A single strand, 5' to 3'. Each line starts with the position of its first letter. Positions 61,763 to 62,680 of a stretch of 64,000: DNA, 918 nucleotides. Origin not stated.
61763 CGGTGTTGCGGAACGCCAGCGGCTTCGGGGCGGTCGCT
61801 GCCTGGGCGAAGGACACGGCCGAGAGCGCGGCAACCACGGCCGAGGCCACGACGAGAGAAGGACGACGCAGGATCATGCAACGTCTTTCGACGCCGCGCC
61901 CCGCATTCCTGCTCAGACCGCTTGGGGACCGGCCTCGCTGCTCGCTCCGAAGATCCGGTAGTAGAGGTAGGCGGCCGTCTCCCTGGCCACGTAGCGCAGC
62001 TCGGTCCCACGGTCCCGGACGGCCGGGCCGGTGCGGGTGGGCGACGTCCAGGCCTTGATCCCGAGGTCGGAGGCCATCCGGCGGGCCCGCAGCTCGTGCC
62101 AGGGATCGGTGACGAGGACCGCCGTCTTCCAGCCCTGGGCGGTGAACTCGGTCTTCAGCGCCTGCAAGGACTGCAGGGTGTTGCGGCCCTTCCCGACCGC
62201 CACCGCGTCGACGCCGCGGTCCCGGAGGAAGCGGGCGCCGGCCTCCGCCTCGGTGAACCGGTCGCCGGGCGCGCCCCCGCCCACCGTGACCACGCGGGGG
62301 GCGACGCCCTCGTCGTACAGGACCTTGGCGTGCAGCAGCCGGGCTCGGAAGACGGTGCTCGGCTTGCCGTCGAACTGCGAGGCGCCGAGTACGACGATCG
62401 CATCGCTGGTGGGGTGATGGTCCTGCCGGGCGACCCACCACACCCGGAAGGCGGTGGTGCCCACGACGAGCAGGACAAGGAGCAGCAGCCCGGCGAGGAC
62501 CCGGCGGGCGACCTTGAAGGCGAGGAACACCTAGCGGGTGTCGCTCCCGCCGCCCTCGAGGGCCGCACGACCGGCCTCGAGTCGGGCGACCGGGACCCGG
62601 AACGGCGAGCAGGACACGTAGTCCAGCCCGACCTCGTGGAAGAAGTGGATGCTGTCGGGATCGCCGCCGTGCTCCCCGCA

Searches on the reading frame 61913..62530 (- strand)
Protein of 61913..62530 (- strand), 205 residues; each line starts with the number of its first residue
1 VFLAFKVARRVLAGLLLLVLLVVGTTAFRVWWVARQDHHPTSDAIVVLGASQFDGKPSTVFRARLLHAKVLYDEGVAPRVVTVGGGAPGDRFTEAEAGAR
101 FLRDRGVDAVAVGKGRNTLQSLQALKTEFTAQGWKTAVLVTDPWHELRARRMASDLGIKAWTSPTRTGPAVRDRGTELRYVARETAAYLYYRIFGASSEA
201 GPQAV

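Call 73: search_protein_families(library=pfam, proteins=[window:61913-62530:-], max_evalue=0.001)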
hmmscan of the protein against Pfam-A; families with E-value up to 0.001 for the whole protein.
window:61913-62530:- (205 aa): 1 family
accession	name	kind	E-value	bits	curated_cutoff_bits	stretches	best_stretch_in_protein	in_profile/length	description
PF02698.23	DUF218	-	7.9e-24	84.5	27.6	1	43-186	1-132/133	DUF218 domain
